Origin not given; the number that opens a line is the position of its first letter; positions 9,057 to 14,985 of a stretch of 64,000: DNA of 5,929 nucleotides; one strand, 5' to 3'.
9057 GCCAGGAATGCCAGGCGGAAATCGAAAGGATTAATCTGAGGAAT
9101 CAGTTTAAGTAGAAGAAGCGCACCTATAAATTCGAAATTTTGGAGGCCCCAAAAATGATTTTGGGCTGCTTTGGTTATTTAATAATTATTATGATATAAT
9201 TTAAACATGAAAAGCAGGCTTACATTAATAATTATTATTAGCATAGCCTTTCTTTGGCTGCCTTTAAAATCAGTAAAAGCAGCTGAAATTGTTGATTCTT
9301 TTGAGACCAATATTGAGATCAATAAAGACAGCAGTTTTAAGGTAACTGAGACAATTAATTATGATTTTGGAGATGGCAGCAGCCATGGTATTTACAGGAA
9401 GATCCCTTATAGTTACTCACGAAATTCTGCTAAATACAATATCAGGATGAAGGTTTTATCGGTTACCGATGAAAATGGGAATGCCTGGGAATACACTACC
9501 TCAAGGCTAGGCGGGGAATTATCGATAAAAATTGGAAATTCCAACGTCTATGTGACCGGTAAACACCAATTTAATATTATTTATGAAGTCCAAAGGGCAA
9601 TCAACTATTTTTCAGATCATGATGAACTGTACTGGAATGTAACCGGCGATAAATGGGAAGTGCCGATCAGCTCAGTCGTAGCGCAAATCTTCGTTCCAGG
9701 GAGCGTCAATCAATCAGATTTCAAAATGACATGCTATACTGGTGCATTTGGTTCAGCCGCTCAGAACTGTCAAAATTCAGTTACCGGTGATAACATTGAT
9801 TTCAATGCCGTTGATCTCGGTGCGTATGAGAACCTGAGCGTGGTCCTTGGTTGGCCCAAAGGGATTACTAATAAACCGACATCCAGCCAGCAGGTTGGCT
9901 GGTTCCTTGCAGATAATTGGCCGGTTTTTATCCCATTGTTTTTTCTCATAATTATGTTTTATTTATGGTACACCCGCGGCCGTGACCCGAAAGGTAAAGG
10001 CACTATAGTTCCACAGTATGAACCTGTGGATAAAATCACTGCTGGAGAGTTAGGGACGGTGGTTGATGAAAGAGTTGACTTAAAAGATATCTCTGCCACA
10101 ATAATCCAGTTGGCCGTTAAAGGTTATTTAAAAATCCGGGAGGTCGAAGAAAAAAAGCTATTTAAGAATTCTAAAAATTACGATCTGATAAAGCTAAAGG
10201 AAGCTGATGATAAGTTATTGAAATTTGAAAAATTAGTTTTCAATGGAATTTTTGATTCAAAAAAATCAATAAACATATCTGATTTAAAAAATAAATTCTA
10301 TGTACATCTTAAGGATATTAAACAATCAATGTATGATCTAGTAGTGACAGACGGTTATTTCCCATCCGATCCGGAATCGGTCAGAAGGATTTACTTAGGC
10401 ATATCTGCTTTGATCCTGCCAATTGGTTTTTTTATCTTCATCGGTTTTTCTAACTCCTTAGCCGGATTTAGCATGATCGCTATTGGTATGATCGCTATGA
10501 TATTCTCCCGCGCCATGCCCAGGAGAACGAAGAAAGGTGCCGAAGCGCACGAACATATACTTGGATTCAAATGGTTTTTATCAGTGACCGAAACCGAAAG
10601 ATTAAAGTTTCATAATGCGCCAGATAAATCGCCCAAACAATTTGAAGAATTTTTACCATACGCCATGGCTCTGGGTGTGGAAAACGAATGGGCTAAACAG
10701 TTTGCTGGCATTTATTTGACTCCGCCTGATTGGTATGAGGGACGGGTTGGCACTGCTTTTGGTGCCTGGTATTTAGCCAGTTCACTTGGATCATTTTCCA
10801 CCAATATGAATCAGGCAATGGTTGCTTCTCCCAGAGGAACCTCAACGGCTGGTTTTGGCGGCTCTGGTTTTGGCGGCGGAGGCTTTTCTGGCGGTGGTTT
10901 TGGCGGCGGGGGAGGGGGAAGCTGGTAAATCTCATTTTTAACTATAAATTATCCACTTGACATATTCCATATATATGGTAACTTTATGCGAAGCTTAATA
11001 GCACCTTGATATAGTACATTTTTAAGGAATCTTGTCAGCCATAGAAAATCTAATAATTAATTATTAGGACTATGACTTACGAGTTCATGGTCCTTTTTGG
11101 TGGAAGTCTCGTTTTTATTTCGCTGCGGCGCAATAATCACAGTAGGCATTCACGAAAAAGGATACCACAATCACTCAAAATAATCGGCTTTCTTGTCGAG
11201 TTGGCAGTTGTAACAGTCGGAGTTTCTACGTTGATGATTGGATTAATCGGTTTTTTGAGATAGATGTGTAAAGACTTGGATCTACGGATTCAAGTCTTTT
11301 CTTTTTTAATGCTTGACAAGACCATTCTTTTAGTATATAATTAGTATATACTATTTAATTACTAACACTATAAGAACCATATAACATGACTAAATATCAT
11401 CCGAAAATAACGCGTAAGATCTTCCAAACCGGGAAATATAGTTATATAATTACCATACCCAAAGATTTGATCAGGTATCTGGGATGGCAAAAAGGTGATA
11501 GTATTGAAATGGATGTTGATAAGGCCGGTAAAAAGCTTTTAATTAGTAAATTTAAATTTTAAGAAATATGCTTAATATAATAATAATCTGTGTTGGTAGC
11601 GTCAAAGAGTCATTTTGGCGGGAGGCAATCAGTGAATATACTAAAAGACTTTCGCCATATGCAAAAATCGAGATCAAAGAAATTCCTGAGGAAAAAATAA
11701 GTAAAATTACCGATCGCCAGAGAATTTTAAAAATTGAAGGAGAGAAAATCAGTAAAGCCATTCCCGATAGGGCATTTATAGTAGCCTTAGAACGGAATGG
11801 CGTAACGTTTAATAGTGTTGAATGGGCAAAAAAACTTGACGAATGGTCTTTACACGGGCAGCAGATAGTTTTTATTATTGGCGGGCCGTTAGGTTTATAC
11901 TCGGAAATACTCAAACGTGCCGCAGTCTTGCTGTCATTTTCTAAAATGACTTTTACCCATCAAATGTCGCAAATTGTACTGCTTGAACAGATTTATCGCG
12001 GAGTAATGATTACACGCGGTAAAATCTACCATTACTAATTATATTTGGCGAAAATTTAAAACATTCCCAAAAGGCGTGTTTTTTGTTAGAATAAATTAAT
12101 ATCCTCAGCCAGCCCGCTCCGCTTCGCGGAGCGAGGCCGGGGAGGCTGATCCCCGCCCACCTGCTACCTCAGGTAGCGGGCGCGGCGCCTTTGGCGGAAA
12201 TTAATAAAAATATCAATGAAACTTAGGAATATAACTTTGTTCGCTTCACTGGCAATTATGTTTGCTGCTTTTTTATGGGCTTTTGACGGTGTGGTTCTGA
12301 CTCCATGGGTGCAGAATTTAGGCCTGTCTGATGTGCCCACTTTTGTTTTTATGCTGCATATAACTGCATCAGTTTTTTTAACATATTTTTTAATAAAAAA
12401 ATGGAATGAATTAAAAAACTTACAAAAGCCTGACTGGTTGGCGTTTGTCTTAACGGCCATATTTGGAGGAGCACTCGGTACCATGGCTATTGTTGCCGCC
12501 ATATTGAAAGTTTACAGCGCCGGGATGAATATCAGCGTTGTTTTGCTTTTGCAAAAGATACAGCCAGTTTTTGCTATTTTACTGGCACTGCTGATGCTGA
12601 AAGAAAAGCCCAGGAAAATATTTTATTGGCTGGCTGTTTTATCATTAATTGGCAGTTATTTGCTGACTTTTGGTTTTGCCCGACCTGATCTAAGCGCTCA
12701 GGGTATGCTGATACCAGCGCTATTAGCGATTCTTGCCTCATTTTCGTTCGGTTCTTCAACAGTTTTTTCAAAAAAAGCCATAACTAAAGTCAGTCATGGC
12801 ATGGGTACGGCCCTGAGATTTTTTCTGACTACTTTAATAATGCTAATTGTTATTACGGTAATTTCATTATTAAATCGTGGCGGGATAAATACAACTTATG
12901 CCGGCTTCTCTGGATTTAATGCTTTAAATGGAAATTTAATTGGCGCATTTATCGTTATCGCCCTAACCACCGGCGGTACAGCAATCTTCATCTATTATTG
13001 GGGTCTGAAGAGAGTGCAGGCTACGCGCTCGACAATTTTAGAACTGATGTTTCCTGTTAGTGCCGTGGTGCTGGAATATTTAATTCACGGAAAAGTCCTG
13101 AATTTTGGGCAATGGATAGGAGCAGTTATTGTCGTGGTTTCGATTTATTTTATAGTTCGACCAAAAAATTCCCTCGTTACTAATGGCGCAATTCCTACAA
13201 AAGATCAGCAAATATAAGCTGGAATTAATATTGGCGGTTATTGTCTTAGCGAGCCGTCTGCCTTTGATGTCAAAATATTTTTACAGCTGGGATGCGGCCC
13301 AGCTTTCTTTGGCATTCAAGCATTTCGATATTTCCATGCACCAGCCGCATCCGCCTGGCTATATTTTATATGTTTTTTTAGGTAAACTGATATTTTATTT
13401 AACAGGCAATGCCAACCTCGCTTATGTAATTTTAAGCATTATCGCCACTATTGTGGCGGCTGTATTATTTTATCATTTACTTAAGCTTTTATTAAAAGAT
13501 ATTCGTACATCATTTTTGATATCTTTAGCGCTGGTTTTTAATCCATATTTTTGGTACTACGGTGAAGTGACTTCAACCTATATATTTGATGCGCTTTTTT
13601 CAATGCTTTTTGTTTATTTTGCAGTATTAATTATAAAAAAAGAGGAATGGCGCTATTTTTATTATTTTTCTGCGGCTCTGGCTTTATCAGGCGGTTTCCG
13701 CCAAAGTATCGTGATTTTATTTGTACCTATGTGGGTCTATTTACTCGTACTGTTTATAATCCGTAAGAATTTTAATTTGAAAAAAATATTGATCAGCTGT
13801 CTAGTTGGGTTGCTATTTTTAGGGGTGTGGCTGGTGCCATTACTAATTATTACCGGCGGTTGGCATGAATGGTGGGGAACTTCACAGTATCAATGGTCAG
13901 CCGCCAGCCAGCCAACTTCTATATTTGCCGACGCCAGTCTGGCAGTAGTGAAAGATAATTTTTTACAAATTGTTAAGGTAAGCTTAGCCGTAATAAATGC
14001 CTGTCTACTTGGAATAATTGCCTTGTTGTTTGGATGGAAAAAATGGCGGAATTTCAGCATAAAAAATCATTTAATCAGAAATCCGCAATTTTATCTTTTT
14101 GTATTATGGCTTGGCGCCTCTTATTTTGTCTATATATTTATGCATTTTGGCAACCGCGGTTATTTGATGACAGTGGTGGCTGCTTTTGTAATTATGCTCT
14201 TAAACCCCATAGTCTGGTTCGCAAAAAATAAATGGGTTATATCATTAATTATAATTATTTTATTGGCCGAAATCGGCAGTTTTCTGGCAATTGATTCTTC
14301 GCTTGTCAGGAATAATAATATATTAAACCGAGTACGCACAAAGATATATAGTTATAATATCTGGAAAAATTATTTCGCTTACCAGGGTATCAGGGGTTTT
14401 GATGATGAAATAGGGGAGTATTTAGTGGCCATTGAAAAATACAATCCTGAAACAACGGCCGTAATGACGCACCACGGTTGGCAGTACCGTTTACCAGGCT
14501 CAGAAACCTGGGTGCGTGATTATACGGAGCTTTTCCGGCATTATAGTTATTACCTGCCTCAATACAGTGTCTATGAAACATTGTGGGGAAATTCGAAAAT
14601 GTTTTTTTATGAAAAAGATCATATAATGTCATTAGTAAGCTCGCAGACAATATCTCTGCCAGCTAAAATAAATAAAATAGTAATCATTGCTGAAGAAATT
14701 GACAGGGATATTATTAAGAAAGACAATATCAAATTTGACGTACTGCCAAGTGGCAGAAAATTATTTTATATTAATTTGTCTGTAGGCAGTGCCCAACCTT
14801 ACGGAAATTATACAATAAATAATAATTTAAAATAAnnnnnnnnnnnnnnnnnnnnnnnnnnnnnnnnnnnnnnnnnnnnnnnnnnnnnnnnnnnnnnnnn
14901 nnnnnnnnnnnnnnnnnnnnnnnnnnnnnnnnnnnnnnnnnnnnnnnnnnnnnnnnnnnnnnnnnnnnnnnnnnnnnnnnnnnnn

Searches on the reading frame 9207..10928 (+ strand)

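Call 73: search_protein_families(library=pfam, max_evalue=0.001, proteins=[window:9207-10928:+])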
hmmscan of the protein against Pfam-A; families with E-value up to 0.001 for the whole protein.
window:9207-10928:+ (573 aa): 2 families
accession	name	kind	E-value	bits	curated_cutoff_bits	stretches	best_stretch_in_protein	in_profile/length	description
PF20990.2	DUF2207_C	-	2e-46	159.2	33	1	269-499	2-247/247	Predicted membrane protein (DUF2207) C-terminal domain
PF09972.14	DUF2207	-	7e-32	111.4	24.4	1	30-216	3-172/172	Predicted membrane protein (DUF2207) N-terminal domain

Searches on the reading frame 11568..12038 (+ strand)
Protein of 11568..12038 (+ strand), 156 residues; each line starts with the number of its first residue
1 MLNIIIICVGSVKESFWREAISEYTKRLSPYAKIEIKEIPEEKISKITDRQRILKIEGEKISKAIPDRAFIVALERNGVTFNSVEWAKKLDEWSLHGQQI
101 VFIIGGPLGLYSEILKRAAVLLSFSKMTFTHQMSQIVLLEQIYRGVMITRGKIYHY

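Call 41: search_protein_families(library=pfam, max_evalue=0.01, proteins=[window:11568-12038:+])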
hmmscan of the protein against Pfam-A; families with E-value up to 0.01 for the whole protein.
window:11568-12038:+ (156 aa): 1 family
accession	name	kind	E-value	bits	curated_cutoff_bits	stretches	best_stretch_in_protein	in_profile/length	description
PF02590.22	SPOUT_MTase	-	2.8e-49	167.5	27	1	3-155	2-154/154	Predicted SPOUT methyltransferase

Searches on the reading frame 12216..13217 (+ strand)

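Call 42: search_protein_families(library=pfam, max_evalue=0.01, proteins=[window:12216-13217:+])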
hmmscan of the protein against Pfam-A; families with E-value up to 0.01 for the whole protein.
window:12216-13217:+ (333 aa): 1 family
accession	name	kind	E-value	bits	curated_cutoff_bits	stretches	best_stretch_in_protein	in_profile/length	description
PF00892.27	EamA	-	5.9e-32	111.2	28.2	2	167-314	3-134/135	EamA-like transporter family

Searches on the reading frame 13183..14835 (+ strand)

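Call 73: search_protein_families(library=pfam, max_evalue=0.001, proteins=[window:13183-14835:+])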
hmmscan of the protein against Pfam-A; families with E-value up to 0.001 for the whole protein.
window:13183-14835:+ (550 aa): 2 families
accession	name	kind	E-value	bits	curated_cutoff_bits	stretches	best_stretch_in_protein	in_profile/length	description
PF13231.12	PMT_2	-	7.1e-10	39.8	26.1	1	61-216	4-157/160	Dolichyl-phosphate-mannose-protein mannosyltransferase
PF11028.14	TMEM260-like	-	2.2e-05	24.7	24.2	1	51-189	11-171/179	Protein O-mannosyl-transferase TMEM260-like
